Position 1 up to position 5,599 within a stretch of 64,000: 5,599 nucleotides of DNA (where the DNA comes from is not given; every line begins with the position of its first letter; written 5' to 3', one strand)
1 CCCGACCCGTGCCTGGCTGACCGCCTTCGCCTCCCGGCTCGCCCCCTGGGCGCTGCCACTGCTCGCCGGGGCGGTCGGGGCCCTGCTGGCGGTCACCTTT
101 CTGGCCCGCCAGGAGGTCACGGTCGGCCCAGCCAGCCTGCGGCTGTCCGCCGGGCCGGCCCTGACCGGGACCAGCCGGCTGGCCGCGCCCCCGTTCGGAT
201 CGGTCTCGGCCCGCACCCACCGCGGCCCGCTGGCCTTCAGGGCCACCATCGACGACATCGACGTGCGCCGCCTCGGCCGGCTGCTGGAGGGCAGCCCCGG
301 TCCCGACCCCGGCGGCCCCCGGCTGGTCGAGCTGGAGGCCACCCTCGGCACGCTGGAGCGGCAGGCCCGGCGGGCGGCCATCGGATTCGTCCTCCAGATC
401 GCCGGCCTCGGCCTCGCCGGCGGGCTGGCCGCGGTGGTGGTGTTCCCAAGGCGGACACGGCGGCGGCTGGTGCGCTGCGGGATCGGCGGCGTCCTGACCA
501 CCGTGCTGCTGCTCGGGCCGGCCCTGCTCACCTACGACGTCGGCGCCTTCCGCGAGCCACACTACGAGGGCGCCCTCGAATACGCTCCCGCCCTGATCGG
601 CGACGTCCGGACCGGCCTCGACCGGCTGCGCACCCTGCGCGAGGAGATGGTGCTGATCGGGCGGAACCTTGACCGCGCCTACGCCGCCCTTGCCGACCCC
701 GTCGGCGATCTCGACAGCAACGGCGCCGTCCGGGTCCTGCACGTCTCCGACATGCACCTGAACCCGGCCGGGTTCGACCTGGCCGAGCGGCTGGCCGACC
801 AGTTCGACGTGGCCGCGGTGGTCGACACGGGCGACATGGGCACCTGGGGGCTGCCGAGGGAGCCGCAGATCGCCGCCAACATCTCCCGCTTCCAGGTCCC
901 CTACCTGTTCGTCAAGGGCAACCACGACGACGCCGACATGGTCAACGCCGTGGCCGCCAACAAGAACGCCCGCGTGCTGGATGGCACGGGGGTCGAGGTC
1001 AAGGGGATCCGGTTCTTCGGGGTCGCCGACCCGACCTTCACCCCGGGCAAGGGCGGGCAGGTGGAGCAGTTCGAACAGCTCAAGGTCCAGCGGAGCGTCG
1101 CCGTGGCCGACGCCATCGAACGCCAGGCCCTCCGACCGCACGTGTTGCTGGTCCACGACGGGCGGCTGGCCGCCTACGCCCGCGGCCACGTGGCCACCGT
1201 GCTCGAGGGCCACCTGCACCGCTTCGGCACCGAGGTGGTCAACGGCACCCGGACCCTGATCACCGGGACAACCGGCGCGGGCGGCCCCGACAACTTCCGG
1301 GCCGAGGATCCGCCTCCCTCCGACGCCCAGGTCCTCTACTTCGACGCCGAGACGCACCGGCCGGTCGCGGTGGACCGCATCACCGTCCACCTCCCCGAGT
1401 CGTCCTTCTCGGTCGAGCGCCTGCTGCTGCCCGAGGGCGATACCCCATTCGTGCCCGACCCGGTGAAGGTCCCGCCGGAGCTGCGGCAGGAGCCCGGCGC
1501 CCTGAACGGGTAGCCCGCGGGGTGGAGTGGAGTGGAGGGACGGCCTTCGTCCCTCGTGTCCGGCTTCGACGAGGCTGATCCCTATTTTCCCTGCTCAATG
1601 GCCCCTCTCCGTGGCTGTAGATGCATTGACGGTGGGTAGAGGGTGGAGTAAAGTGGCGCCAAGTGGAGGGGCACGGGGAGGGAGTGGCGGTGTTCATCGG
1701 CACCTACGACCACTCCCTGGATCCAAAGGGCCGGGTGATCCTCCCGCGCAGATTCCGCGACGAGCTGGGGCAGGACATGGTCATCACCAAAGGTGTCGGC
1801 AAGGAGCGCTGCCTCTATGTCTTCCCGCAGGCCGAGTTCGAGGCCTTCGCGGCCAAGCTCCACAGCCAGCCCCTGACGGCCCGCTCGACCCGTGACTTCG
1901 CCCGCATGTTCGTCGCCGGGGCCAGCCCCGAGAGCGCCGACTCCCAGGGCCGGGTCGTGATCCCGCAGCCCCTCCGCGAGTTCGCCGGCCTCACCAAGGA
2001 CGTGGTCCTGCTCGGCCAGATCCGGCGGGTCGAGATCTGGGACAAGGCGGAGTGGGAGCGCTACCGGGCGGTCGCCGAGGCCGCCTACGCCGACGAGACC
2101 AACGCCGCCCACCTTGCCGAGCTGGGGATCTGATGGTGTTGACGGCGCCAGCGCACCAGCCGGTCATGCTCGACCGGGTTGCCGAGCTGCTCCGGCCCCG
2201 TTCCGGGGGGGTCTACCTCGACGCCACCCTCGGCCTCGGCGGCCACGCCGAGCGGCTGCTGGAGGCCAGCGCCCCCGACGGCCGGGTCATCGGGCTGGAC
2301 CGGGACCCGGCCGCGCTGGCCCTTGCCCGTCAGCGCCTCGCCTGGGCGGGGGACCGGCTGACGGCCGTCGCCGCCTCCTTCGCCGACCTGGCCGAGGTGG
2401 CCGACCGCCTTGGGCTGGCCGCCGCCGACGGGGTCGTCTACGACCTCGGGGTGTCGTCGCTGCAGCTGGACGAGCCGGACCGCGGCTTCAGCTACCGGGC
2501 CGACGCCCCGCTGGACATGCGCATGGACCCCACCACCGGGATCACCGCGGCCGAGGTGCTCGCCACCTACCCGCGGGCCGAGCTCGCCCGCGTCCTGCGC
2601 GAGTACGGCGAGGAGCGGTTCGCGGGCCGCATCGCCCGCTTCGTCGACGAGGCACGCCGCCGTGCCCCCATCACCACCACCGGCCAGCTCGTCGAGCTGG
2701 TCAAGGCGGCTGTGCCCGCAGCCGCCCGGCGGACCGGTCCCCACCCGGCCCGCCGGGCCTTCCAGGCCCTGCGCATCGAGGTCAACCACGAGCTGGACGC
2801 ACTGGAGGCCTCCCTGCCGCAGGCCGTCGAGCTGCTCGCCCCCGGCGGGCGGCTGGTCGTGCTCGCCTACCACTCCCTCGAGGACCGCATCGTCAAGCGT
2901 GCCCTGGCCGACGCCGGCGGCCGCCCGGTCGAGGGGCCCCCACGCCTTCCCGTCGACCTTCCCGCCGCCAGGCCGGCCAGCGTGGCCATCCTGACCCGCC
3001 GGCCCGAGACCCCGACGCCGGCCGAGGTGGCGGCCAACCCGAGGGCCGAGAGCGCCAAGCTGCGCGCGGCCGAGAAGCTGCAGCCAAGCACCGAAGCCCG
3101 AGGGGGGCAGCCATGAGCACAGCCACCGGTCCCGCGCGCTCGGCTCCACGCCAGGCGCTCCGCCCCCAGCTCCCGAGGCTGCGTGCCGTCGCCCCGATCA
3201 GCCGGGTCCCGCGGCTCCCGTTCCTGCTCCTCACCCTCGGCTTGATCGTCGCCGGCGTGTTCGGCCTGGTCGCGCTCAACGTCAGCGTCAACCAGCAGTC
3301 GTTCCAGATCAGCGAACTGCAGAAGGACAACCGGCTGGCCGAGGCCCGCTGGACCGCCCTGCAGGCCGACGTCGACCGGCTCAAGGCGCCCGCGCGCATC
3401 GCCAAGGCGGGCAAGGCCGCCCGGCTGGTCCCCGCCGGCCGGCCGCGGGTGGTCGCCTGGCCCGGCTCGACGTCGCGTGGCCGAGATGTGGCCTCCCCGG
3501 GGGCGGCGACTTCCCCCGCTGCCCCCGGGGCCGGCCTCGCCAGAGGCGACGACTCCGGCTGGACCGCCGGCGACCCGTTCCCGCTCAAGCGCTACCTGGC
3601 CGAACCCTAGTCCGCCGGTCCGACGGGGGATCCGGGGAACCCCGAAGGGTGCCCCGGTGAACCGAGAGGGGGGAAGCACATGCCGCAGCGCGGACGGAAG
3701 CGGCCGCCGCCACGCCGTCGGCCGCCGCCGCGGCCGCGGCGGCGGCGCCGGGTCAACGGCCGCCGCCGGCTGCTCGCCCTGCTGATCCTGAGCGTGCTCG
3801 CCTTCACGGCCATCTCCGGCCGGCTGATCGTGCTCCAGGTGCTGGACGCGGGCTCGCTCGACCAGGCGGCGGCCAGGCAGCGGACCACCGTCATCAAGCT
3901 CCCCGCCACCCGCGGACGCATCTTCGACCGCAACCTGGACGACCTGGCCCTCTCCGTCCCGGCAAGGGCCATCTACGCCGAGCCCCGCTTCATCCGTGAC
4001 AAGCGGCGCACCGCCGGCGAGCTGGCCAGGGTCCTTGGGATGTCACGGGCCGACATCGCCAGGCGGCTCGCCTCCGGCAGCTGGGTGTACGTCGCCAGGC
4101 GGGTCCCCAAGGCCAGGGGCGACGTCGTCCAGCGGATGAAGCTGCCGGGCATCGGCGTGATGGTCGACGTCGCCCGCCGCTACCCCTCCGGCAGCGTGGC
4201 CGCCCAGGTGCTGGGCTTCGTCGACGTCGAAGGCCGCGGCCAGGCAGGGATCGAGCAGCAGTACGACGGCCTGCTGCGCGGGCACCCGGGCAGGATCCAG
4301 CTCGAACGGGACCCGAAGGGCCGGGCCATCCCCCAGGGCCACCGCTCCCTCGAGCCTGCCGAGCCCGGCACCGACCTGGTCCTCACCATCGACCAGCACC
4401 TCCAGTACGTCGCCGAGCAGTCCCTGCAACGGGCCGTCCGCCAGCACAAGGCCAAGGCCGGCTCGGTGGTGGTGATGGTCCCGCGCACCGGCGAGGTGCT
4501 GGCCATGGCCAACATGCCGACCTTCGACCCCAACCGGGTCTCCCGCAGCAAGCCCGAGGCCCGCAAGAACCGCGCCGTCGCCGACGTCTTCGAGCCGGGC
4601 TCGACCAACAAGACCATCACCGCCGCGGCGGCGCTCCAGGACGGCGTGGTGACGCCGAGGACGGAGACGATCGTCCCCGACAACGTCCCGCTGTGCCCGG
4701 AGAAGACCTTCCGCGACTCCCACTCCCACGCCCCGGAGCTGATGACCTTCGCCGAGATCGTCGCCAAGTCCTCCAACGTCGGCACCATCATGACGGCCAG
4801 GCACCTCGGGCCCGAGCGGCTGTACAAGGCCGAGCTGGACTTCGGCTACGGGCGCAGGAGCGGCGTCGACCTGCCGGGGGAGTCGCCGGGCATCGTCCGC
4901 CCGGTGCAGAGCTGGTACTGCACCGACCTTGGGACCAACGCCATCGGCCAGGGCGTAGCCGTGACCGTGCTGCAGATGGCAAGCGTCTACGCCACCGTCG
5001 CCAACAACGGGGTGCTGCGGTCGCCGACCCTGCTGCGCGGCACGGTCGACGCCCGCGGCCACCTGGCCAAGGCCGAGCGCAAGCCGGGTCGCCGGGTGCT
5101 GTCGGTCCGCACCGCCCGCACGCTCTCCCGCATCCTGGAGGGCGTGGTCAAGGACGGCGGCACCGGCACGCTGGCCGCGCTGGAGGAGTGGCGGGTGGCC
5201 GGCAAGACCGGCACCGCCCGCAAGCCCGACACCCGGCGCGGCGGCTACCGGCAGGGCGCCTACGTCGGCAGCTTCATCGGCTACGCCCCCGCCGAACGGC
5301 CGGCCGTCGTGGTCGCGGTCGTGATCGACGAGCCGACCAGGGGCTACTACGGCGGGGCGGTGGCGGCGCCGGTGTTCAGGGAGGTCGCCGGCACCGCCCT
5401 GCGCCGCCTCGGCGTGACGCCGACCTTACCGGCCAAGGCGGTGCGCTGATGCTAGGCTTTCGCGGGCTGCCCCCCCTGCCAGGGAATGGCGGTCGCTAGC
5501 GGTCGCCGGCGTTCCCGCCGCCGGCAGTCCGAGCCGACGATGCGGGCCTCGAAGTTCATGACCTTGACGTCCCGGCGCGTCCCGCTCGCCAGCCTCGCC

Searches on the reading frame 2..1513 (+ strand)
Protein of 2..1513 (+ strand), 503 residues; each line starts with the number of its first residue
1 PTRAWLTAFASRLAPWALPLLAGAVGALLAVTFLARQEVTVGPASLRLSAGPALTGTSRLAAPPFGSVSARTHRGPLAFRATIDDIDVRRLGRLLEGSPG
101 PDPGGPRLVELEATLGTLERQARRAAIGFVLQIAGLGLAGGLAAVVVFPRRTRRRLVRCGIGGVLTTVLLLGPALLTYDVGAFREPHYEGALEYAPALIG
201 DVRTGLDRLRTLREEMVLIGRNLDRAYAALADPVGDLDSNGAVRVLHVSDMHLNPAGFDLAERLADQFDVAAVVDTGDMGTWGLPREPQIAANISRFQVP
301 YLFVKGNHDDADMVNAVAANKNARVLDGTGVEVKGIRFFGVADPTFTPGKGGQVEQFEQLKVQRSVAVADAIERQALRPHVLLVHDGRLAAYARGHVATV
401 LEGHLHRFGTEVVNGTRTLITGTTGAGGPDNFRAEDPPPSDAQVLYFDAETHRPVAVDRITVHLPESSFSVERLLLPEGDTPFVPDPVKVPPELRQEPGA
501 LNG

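Call 40: search_protein_families(library=pfam, proteins=[window:2-1513:+])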
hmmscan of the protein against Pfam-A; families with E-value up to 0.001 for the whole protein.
window:2-1513:+ (503 aa): 2 families
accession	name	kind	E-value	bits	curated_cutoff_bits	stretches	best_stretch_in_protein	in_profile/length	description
PF00149.33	Metallophos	-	3.6e-09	37.8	21.5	1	244-407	2-190/191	Calcineurin-like phosphoesterase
PF12850.12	Metallophos_2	-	3.3e-08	34.1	27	1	244-425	2-136/154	Calcineurin-like phosphoesterase superfamily domain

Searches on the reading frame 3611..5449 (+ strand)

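Call 40: search_protein_families(library=pfam, proteins=[window:3611-5449:+])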
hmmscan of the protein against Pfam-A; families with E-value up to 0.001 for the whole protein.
window:3611-5449:+ (612 aa): 3 families
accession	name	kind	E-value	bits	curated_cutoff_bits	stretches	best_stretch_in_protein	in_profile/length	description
PF00905.27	Transpeptidase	-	2.4e-77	260.5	22.1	1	284-592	1-297/299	Penicillin binding protein transpeptidase domain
PF03717.20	PBP_dimer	-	7.6e-19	69.3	24.4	1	97-241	2-177/180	Penicillin-binding Protein dimerisation domain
PF21922.1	PBP_dimer_2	-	0.00043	20.9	27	0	188-228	24-63/83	Penicillin binding protein A dimerisation domain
